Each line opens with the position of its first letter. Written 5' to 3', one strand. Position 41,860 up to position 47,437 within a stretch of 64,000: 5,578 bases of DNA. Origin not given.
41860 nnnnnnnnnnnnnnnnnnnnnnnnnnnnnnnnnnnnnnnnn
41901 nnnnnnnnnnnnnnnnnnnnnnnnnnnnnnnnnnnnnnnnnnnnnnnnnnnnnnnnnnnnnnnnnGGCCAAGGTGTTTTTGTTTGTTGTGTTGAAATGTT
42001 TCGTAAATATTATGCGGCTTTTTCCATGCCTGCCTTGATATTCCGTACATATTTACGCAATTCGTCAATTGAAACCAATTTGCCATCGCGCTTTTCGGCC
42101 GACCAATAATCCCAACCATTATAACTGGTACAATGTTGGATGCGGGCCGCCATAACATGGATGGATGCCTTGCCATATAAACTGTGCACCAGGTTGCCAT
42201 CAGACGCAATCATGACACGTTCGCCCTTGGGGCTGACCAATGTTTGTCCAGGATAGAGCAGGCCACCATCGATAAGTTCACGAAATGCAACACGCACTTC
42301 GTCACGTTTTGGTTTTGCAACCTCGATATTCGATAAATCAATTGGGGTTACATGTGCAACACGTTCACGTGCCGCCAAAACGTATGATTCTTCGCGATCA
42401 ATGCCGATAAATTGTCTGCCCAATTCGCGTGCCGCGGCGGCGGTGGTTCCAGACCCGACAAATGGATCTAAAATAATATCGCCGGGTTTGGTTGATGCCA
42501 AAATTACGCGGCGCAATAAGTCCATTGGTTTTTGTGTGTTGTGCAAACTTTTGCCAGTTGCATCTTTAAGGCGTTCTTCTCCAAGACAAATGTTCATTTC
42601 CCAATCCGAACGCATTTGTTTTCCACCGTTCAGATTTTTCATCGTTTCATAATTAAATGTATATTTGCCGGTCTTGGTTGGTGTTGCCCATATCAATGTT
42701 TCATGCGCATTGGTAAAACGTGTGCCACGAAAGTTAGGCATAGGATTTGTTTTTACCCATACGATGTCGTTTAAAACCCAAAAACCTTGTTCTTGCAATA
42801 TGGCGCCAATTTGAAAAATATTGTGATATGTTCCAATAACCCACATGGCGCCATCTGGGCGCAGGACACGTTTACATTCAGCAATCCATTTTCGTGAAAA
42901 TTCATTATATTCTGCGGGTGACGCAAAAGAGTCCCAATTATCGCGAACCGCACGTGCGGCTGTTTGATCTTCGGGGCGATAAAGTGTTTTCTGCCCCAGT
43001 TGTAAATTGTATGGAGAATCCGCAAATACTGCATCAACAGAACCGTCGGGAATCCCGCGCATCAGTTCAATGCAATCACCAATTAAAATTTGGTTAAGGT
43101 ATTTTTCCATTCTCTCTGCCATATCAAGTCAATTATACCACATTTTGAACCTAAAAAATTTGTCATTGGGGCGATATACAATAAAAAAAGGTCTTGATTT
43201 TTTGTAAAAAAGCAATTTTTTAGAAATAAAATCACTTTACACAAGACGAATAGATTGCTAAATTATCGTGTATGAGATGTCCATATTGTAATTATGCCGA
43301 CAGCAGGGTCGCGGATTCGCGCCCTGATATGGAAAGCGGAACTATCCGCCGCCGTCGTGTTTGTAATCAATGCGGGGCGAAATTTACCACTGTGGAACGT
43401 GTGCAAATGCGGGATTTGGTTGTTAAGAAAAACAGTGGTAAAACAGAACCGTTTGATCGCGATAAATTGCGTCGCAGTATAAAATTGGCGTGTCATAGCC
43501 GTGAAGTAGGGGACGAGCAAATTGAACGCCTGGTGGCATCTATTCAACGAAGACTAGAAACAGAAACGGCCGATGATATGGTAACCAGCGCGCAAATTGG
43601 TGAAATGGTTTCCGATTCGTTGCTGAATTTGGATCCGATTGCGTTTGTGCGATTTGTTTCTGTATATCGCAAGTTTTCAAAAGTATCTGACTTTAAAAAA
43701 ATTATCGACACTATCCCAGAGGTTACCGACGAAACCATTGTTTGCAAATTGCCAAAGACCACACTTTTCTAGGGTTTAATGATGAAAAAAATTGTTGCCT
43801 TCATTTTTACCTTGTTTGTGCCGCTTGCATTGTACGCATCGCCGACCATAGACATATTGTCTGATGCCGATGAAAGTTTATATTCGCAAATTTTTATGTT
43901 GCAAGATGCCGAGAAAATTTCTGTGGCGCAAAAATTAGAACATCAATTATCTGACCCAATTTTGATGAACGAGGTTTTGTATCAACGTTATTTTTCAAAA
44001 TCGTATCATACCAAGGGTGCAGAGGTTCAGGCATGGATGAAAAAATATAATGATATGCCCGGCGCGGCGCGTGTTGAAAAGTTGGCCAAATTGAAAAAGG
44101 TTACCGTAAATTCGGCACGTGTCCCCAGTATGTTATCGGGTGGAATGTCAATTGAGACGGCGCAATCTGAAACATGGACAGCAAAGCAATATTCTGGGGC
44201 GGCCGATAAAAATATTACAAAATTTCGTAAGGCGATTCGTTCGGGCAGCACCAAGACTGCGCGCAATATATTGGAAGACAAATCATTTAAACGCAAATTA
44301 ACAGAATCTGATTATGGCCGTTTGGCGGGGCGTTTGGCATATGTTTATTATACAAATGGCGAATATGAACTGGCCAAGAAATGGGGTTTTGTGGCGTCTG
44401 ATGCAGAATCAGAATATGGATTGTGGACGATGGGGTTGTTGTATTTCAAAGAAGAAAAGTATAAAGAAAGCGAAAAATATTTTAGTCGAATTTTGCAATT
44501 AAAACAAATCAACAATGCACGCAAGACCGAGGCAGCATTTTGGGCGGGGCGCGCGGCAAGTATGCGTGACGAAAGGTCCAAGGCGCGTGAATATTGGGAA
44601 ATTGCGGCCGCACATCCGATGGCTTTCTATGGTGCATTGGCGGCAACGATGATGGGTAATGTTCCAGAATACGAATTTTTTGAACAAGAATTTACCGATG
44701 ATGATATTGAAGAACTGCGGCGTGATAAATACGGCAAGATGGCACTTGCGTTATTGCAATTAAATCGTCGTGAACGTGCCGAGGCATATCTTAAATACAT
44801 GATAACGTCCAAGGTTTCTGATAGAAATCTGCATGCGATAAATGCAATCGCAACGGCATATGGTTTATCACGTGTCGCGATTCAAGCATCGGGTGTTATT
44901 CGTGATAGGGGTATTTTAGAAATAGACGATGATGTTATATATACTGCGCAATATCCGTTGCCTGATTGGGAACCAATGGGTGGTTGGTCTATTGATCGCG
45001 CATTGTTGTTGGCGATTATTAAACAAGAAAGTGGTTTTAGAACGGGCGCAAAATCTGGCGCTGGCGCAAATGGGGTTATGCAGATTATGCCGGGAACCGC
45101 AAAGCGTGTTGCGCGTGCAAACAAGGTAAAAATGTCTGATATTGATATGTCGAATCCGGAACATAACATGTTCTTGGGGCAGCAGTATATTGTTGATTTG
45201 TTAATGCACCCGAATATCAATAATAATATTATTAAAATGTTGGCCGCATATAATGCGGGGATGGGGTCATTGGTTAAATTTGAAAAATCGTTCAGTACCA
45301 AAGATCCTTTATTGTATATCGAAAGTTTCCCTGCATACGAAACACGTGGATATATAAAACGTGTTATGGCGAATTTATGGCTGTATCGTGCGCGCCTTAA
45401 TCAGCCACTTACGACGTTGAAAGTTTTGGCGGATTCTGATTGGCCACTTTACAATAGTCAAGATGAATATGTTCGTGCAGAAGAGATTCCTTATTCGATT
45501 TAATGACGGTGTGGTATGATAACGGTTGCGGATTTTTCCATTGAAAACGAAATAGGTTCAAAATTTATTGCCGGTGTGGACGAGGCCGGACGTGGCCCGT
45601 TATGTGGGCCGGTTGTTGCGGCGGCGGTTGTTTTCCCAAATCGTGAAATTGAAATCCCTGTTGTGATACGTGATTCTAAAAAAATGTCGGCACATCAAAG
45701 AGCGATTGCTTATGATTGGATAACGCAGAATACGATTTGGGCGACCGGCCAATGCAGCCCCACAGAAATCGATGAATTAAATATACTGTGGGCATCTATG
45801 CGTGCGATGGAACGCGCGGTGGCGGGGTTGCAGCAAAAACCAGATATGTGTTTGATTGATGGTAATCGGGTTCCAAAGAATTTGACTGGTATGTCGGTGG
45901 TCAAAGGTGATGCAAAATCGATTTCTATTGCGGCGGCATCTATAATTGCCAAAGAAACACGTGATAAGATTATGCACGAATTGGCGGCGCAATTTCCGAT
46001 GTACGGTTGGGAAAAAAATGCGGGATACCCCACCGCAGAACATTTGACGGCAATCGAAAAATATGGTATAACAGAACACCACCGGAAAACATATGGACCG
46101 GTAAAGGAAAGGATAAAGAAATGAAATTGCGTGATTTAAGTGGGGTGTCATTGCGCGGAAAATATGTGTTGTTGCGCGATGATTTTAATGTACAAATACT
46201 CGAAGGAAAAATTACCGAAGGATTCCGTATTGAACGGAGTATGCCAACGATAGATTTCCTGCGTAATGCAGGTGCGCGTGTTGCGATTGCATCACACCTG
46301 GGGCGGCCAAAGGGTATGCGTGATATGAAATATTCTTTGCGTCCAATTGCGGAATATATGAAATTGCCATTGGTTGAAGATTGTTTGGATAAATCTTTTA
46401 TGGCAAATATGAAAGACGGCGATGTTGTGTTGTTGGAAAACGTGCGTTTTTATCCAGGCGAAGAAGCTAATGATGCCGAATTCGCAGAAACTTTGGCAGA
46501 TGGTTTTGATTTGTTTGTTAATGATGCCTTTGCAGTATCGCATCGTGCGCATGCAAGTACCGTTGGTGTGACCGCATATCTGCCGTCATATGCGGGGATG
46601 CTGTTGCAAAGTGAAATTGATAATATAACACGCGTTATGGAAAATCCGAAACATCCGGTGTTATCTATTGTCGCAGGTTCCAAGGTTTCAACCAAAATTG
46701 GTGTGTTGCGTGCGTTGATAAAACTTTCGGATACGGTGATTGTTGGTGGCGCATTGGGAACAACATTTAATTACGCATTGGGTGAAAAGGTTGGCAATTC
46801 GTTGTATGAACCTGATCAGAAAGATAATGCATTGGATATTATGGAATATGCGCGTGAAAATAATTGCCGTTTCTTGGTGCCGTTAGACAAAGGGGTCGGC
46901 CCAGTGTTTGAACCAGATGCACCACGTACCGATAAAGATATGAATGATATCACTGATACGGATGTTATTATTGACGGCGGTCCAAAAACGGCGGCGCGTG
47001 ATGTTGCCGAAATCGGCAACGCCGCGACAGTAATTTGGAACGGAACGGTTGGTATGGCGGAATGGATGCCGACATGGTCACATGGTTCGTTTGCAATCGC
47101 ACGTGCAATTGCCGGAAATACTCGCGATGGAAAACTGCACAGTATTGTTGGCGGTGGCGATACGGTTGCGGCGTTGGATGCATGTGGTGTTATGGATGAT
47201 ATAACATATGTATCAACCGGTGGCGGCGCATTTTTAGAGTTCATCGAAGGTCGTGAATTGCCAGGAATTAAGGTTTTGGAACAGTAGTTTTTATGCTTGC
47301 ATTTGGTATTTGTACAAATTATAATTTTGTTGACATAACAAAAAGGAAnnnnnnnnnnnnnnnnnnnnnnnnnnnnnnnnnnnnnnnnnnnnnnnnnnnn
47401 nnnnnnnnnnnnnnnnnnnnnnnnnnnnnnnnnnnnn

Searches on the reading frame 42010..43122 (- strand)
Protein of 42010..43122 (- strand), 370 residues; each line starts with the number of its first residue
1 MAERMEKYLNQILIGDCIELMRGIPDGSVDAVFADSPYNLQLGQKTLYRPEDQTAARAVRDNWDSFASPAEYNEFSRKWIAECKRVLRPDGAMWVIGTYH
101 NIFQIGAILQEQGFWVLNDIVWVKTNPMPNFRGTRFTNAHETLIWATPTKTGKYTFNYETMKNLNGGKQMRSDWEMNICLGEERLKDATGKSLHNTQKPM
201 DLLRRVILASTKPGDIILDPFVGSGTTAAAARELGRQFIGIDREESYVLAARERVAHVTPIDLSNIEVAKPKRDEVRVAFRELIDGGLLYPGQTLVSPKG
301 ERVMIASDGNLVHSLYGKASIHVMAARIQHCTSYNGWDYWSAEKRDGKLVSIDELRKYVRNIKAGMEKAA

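Call 45: search_protein_families(library=pfam, proteins=[window:42010-43122:-], max_evalue=0.001)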
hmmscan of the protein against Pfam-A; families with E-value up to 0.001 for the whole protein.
window:42010-43122:- (370 aa): 5 families
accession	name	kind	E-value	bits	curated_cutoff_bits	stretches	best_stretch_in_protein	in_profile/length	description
PF01555.25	N6_N4_Mtase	-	7.4e-64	216.2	26.7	1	29-252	1-220/221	DNA methylase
PF18755.6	RAMA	-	7.1e-09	36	35.2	1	268-359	9-101/107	Restriction Enzyme Adenine Methylase Associated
PF08241.18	Methyltransf_11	-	3.7e-05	24.7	21.2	0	222-260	5-43/95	Methyltransferase domain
PF01170.24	UPF0020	-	0.0001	22.5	22.3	0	207-248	22-64/197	RMKL-like, methyltransferase domain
PF13649.12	Methyltransf_25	-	0.00014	22.9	27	0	217-259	1-45/97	Methyltransferase domain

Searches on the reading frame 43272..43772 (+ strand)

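Call 45: search_protein_families(library=pfam, proteins=[window:43272-43772:+], max_evalue=0.001)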
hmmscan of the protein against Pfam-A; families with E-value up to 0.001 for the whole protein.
window:43272-43772:+ (166 aa): 2 families
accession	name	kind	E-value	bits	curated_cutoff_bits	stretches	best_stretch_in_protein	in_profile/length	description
PF03477.21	ATP-cone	-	6e-20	72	25.8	1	50-137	2-87/88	ATP cone domain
PF22811.2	Zn_ribbon_NrdR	-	1.4e-17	63.8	27.2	1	1-42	1-42/42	Transcriptional repressor NrdR-like, N-terminal domain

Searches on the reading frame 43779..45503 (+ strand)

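Call 45: search_protein_families(library=pfam, proteins=[window:43779-45503:+], max_evalue=0.001)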
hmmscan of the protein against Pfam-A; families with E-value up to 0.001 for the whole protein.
window:43779-45503:+ (574 aa): 4 families
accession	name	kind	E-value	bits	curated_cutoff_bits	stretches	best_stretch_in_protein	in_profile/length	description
PF01464.25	SLT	-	1.9e-22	79.4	21.3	1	403-509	10-112/117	Transglycosylase SLT domain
PF13181.12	TPR_8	-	7.8e-05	23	25.7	0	216-243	5-32/34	Tetratricopeptide repeat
PF00515.34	TPR_1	-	0.00013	22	27.8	0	218-242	7-31/34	Tetratricopeptide repeat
PF07719.23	TPR_2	-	0.00034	21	27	0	214-241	3-30/34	Tetratricopeptide repeat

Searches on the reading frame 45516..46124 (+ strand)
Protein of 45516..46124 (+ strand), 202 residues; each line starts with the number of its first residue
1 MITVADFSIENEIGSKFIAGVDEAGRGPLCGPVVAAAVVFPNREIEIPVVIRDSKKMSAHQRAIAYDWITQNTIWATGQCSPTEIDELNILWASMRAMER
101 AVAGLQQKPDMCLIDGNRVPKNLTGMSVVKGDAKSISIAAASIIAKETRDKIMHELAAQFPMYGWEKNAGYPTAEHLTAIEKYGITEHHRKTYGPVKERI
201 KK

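Call 45: search_protein_families(library=pfam, proteins=[window:45516-46124:+], max_evalue=0.001)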
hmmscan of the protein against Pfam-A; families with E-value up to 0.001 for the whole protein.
window:45516-46124:+ (202 aa): 1 family
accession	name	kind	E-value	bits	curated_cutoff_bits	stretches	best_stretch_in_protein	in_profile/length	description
PF01351.25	RNase_HII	-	1.9e-36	126.3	25.8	1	19-193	1-196/199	Ribonuclease HII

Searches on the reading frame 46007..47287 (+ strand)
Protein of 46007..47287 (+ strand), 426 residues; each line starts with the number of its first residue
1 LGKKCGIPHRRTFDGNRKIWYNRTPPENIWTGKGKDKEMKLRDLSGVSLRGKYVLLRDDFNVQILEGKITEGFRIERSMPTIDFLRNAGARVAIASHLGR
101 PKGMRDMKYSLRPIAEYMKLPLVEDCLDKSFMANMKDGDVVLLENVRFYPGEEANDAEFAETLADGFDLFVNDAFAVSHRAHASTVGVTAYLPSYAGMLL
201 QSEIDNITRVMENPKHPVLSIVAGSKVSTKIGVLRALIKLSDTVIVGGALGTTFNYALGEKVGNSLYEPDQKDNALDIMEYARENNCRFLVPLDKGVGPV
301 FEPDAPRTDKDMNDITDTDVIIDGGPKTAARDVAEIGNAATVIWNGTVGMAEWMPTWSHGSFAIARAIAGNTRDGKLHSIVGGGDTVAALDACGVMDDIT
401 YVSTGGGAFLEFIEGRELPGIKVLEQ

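Call 46: search_protein_families(library=pfam, proteins=[window:46007-47287:+], max_evalue=0.001)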
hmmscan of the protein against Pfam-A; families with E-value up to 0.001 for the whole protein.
window:46007-47287:+ (426 aa): 1 family
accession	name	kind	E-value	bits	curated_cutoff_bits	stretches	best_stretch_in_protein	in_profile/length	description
PF00162.24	PGK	-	1.1e-117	393.7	27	1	47-416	4-379/379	Phosphoglycerate kinase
